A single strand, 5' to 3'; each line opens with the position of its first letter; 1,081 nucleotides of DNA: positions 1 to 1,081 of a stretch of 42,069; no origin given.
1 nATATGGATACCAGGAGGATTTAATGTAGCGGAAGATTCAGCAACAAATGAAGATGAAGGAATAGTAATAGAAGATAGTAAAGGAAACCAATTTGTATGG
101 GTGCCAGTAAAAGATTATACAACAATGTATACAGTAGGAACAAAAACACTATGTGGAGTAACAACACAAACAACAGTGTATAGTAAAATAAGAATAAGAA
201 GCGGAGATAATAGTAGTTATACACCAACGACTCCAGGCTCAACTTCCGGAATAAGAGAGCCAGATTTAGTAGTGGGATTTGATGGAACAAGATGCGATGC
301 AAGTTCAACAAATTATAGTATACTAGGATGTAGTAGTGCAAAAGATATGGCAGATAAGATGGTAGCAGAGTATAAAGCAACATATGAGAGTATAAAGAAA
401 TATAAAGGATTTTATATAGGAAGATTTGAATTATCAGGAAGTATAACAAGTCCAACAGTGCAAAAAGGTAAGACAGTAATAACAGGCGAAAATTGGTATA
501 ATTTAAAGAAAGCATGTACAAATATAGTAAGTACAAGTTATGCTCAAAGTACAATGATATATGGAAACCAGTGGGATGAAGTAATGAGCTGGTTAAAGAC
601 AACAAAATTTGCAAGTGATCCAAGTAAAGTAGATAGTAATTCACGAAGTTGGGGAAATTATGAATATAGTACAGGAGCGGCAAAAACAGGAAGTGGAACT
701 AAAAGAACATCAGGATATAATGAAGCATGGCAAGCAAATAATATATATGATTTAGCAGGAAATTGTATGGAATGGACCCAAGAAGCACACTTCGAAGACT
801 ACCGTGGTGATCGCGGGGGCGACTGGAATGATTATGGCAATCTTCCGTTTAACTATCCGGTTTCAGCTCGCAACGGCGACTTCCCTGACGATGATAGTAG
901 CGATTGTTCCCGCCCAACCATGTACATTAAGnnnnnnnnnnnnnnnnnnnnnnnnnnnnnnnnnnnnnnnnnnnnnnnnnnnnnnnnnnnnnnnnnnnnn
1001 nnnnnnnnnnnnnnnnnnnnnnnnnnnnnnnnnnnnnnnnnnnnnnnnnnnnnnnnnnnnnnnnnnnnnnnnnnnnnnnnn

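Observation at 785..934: C-terminus of the FGE/CLec-fold protein looks like a DGR variable region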

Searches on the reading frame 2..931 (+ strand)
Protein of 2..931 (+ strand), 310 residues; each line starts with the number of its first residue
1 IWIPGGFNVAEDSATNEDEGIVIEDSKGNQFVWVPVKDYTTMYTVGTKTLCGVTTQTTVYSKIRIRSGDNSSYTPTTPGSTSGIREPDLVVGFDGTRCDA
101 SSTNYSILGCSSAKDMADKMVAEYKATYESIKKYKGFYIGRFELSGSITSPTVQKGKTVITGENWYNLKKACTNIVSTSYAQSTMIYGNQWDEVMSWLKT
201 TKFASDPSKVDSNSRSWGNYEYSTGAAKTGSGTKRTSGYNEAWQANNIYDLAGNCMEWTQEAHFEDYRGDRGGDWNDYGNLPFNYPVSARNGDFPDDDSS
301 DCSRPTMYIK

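Call 8: search_protein_families(library=pfam, proteins=[window:2-931:+], max_evalue=1)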
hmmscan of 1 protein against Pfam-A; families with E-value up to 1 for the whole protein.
window:2-931:+ (310 aa): 1 family
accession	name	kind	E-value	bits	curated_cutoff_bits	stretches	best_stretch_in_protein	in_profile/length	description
PF24024.1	DUF7336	-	0.01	16.1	25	1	97-133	11-43/60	Domain of unknown function (DUF7336)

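Call 11: find_homologous_proteins(query=window:2-931:+)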
Query window:2-931:+ (310 aa): 6737 proteins with E <= 0.001 among 7805 candidates; the best 120 are listed.
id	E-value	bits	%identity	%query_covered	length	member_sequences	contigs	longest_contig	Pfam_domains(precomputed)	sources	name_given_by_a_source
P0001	3.4e-113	396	62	100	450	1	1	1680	-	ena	-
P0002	1.2e-109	384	70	87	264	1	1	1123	-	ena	-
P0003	6.9e-108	379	61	100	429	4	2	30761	-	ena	-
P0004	1.0e-107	378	66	88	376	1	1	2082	-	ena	-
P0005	4.1e-104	366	62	94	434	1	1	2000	-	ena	-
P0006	1.7e-103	364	60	100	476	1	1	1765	-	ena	-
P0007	1.9e-103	364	61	100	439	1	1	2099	-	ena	-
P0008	1.9e-101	358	60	100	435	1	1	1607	-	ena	-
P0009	1.4e-100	355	59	100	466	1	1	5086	-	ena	-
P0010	3.4e-100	353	59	100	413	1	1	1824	-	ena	-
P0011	4.6e-100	353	64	88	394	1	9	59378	-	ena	-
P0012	5.4e-100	353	63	88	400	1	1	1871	-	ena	-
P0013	9.8e-100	352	59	100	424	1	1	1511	-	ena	-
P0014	1.8e-99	351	58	100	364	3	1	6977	-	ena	-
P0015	1.7e-98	348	59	100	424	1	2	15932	-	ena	-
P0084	2.4e-85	305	52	100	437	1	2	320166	-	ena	-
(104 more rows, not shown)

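Call 21: find_encoding_contigs(protein=P0084, flank=10000, max_places=3)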
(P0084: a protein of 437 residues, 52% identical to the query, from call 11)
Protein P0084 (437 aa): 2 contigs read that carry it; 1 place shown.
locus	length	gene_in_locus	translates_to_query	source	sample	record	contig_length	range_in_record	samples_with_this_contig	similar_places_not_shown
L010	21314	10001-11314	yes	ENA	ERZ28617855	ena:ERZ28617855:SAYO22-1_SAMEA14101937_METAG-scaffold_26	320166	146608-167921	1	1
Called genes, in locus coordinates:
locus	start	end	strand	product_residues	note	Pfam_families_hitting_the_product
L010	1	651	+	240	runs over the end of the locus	PF00005:ABC_tran, PF13304:AAA_21 (weak)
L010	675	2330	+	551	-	PF09847:12TM_1 (weak), PF16949:ABC_tran_2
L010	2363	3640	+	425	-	-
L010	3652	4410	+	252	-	PF02463:SMC_N (faint), PF00005:ABC_tran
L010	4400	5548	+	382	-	PF12679:ABC2_membrane_2, PF12698:ABC2_membrane_3, PF01061:ABC2_membrane (weak), PF12730:ABC2_membrane_4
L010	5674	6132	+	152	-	PF01047:MarR (weak)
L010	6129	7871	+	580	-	PF00664:ABC_membrane, PF00005:ABC_tran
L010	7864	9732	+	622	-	PF02463:SMC_N (faint), PF00664:ABC_membrane, PF00005:ABC_tran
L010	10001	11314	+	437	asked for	-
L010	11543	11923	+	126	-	PF06397:Desulfoferrod_N (weak), PF01880:Desulfoferrodox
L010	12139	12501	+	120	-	PF13545:HTH_Crp_2 (faint), PF01022:HTH_5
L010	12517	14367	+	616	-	PF00122:E1-E2_ATPase, PF00702:Hydrolase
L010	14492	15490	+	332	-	PF14317:YcxB (weak)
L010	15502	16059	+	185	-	PF03352:Adenine_glyco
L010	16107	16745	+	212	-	-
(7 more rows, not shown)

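Call 31: find_related_loci(query=A2, collection=viral_contigs, flank=10000)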
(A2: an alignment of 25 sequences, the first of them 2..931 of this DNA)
Query A2 (310 aa) in viral_contigs; peptide patterns used: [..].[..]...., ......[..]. (x = any residue, [..] = any of these).
95 stretches matched a pattern; 1 encode a relative of the query (tblastn E <= 1e-3); 1 distinct loci.
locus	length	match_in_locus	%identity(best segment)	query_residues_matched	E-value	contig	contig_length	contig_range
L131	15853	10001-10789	29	3-310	1e-27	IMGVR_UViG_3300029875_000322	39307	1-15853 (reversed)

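Call 32: find_related_loci(query=A2, collection=genome_contigs, flank=10000)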
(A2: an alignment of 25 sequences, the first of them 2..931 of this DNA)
Query A2 (310 aa) in genome_contigs; peptide patterns used: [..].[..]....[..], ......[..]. (x = any residue, [..] = any of these).
598 stretches matched a pattern (row limit reached: there are more); 544 encode a relative of the query (tblastn E <= 1e-3); the best 80 are kept; 79 distinct loci.
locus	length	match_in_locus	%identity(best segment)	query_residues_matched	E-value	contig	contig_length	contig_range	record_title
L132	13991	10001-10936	58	1-310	1e-102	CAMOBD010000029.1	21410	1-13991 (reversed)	MAG: uncultured Clostridium sp. isolate ERR6889851_bin.29_MetaWRAP_v1.1_MAG genome assembly, contig: NODE_1872_length_21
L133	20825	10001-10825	57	1-275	6e-94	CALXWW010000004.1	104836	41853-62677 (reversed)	MAG: uncultured Clostridia bacterium isolate BRZ_CH__bin9 genome assembly, contig: BRZ_CH__NODE_359_length_104836_cov_20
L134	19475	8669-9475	59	2-272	1e-91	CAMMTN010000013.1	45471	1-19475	MAG: uncultured Clostridium sp. isolate ERR4835869_bin.10_MetaWRAP_v1.1_MAG genome assembly, contig: NODE_486_length_454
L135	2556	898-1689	57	1-272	2e-89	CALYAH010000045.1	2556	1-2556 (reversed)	MAG: uncultured Clostridia bacterium isolate E03__bin62 genome assembly, contig: E03__k127_1463151, whole genome shotgun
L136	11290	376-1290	51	2-310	6e-83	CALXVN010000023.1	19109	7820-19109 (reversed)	MAG: uncultured Clostridia bacterium isolate BRZ_PC__bin16 genome assembly, contig: BRZ_PC__NODE_4342_length_19109_cov_7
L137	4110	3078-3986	49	1-310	8e-82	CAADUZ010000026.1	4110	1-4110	MAG TPA_asm: Clostridia bacterium, isolate HGM13672, WGS project CAADUZ010000000 data, contig: ERS235588_39_k99_79448, w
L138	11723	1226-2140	47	2-310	2e-76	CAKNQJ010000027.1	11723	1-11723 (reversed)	MAG TPA_asm: uncultured Clostridium sp. isolate ERR3414588_bin.82_metaWRAP_v1.1_MAG genome assembly, contig: NODE_7735_l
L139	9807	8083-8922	49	3-272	3e-76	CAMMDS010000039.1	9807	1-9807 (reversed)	MAG: uncultured Clostridium sp. isolate ERR4835933_bin.1_MetaWRAP_v1.1_MAG genome assembly, contig: NODE_5027_length_980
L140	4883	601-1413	50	3-264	7e-76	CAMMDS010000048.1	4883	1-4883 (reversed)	MAG: uncultured Clostridium sp. isolate ERR4835933_bin.1_MetaWRAP_v1.1_MAG genome assembly, contig: NODE_10944_length_48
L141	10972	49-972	46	3-309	2e-74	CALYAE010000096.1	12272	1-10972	MAG: uncultured Clostridia bacterium isolate E13__bin84 genome assembly, contig: E13__k127_1223127, whole genome shotgun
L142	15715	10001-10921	46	17-309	2e-73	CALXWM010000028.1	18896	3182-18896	MAG: uncultured Clostridia bacterium isolate BRZ_ES__bin83 genome assembly, contig: BRZ_ES__NODE_3746_length_18896_cov_2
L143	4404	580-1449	46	1-309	2e-72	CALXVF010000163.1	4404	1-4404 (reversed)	MAG: uncultured Clostridia bacterium isolate BRZ_ES__bin90 genome assembly, contig: BRZ_ES__NODE_21831_length_4404_cov_5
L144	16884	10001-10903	46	3-309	5e-72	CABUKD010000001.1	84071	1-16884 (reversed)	MAG TPA_asm: uncultured Clostridium sp. isolate MGYG-HGUT-04078 genome assembly, contig: GUT_GENOME255855_1, whole genom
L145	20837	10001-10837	48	3-268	7e-72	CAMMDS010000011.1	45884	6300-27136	MAG: uncultured Clostridium sp. isolate ERR4835933_bin.1_MetaWRAP_v1.1_MAG genome assembly, contig: NODE_533_length_4588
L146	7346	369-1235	47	1-309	2e-71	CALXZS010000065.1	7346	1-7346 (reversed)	MAG: uncultured Clostridia bacterium isolate BRZ_LP__bin49 genome assembly, contig: BRZ_LP__NODE_9363_length_7346_cov_5.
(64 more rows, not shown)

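Call 43: search_protein_families(library=pfam, proteins=[L144:10989-11552:+, L144:11579-11935:+, L144:11916-12953:+], max_evalue=0.01)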
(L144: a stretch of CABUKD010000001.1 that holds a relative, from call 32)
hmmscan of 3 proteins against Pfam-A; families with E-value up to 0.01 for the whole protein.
L144:10989-11552:+ (188 aa): 1 family
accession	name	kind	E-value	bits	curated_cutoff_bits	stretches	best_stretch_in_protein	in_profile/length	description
PF01624.25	MutS_I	-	3e-08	34.3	20.6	1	63-141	11-93/113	MutS domain I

L144:11579-11935:+ (119 aa): 1 family
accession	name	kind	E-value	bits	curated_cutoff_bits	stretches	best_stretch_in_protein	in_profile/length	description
PF22296.2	bAvd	-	1.3e-16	61.4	40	1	7-112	2-106/107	bAvd-like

L144:11916-12953:+ (346 aa): 2 families
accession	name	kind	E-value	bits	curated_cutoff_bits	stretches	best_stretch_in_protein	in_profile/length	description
PF00078.32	RVT_1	-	1.9e-22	80.4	29.6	1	81-283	17-205/205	Reverse transcriptase (RNA-dependent DNA polymerase)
PF23289.1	Spectrin_5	-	0.0077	16.7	27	0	240-269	8-37/80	Guanine nucleotide exchange factor DBS-like, spectrin-like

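Call 45: search_solved_structures(query=A2, max_evalue=1)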
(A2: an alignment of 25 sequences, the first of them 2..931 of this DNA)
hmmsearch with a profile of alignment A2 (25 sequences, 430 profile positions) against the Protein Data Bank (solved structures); distinct sequences matched with E-value up to 1: 4.
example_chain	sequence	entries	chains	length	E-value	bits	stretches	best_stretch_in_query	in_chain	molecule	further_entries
1y4j_A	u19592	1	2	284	0.016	17.4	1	368-419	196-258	Sulfatase modifying factor 2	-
7tgg_A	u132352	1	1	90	0.032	16.4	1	7-44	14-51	Geopilin domain 1 protein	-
9laa_A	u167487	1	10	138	0.033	16.3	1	13-44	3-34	Type IV pilin protein PilA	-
9egp_A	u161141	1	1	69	0.033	16.3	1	16-45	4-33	Geopilin domain 1 protein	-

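Call 55: predict_structure(alignment_id=A2)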
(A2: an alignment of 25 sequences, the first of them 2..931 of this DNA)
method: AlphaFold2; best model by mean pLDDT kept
length: 310 residues; sequences in the alignment: 25
mean_pLDDT: 46.1   pTM: 0.39
mean pLDDT of the five models: 46.1, 43.9, 41.9, 39.7, 38.6
residues with pLDDT >= 90: 0; 70-90: 21; 50-70: 93; < 50: 196
segments of 3 or more residues with pLDDT < 50: 1-5, 17-21, 29-33, 48-53, 55-70, 72-100, 102-109, 134-190, 245-262, 269-310
pLDDT, mean of each block of 10 residues (from residue 1): 48 52 51 49 50 42 41 42 40 41 44 56 53 45 35 34 32 32 37 59 71 68 79 61 50 34 50 34 40 32 26
secondary structure, 60 per line:
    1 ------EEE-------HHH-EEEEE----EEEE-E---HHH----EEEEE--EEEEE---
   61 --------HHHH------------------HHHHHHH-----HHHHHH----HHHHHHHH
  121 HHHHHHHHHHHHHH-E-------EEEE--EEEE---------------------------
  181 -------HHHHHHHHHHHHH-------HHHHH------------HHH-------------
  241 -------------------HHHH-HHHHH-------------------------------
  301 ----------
elements in order: E7-9 E21-25 E30-33 E46-50 E53-57 H69-72 H91-97 H103-108 H113-134 E144-147 E150-153 H188-200 H208-212 H260-263 H265-269

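Call 56: search_solved_structures(query=A2, max_evalue=10, show_alignments=2)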
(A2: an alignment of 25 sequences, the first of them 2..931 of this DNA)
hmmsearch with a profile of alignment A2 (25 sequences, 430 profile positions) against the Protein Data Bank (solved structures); distinct sequences matched with E-value up to 10: 6.
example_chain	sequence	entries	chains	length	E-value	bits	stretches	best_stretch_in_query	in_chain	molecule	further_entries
1y4j_A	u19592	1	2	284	0.016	17.4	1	368-419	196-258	Sulfatase modifying factor 2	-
7tgg_A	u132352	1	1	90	0.032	16.4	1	7-44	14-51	Geopilin domain 1 protein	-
9laa_A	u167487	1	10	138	0.033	16.3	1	13-44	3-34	Type IV pilin protein PilA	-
9egp_A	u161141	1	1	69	0.033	16.3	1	16-45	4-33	Geopilin domain 1 protein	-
9lab_B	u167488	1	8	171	1.3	11.1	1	18-41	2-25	MSHA major pilin subunit MshA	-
8qag_A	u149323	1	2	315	2.1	10.4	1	7-74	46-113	sc-CC-6-95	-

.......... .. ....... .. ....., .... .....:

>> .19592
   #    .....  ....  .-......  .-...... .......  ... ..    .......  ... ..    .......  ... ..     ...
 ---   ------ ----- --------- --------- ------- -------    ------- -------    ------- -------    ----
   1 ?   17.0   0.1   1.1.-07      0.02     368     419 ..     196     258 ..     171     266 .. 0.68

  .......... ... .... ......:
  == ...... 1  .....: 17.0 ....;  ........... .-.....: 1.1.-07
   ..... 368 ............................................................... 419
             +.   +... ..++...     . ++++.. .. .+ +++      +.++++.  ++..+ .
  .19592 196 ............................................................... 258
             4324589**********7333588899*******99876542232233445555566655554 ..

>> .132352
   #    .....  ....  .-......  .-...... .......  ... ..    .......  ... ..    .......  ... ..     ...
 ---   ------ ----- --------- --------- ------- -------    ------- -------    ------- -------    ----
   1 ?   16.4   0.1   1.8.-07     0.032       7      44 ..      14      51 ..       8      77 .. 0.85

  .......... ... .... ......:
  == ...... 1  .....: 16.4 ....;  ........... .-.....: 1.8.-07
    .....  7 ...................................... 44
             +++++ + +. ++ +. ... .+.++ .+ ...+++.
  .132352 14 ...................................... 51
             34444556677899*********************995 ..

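Call 84: predict_structure(alignment_id=A4)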
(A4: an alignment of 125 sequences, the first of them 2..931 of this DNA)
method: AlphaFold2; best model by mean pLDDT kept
length: 310 residues; sequences in the alignment: 125
mean_pLDDT: 94.8   pTM: 0.93
mean pLDDT of the five models: 94.8, 94.4, 94.1, 94.0, 91.0
residues with pLDDT >= 90: 278; 70-90: 31; 50-70: 1; < 50: 0
segments of 3 or more residues with pLDDT < 50: none
pLDDT, mean of each block of 10 residues (from residue 1): 95 93 98 97 98 97 84 92 96 82 95 98 98 98 97 98 96 97 98 97 96 96 96 97 97 95 93 92 87 90 96
secondary structure, 60 per line:
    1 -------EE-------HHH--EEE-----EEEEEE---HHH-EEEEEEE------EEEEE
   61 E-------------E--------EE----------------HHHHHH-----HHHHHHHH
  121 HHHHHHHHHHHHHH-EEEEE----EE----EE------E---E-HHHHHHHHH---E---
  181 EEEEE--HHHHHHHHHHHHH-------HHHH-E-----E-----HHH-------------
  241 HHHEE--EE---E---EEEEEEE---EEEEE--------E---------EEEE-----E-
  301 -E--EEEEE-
elements in order: E22-24 E30-35 E43-49 E56-61 H102-107 H113-134 E136-140 H165-173 E181-185 H188-200 H208-211 E257-263 E267-271 E290-293 E305-309

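Call 86: fold_search(model_id=the predicted structure, library=pdb)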
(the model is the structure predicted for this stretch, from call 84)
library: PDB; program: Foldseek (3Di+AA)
matches with E <= 10: 77; with E <= 0.001: 16
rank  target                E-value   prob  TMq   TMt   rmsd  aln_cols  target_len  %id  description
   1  5vf4_D                2.0e-05  1.00  0.30  0.25   5.8       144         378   15  Thermus aquaticus variable protein (TaqVP) from diversity-generating retroelements (DGR) (released 2017-05-24)
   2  5vf4_A                3.7e-05  1.00  0.31  0.25   5.7       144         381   15  Thermus aquaticus variable protein (TaqVP) from diversity-generating retroelements (DGR) (released 2017-05-24)
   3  5vf4_C                9.9e-05  1.00  0.31  0.26   5.6       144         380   17  Thermus aquaticus variable protein (TaqVP) from diversity-generating retroelements (DGR) (released 2017-05-24)
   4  1y1e                  3.1e-04  1.00  0.36  0.40   7.3       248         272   12  human formylglycine generating enzyme (released 2005-05-31)
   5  1y4j_A                3.7e-04  1.00  0.36  0.41   7.9       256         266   15  Crystal structure of the paralogue of the human formylglycine generating enzyme (released 2005-02-08)
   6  1y1h_X                4.0e-04  1.00  0.35  0.39   7.4       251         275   12  human formylglycine generating enzyme, oxidised Cys refined as hydroperoxide (released 2005-05-31)
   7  5ssy                  4.2e-04  1.00  0.36  0.40   7.3       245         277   12  Crystal Structure of human formylglycine generating enzyme (released 2023-08-23)
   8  2afy_X                4.2e-04  1.00  0.35  0.39   7.3       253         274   12  Formylglycine generating enzyme C341S mutant (released 2005-12-13)
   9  8vih_A                5.1e-04  1.00  0.34  0.24   6.9       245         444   12  EgtB-IV from Crocosphaera subtropica, an ergothioneine-biosynthetic type IV sulfoxide synthase in complex with hercyni (released 2024-08-07)
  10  8khq_C                5.1e-04  0.98  0.37  0.18  15.1       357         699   10  Bifunctional sulfoxide synthase OvoA_Th2 in complex with histidine and cysteine (released 2023-12-06)
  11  2aft_X                5.7e-04  1.00  0.35  0.39   7.3       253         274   12  Formylglycine generating enzyme C336S mutant (released 2005-12-13)
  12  8khq_A                6.1e-04  0.97  0.36  0.17  15.4       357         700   10  Bifunctional sulfoxide synthase OvoA_Th2 in complex with histidine and cysteine (released 2023-12-06)
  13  8vil_A                7.3e-04  1.00  0.35  0.25   6.8       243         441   12  EgtB-IV from Crocosphaera subtropica, an ergothioneine-biosynthetic type IV sulfoxide synthase in complex with N,N-dim (released 2024-08-07)
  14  1y1j_X                8.2e-04  1.00  0.35  0.39   7.3       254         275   12  human formylglycine generating enzyme, sulfonic acid/desulfurated form (released 2005-05-31)
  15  1z70_X                9.3e-04  1.00  0.36  0.40   7.6       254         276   12  1.15A resolution structure of the formylglycine generating enzyme FGE (released 2005-07-22)
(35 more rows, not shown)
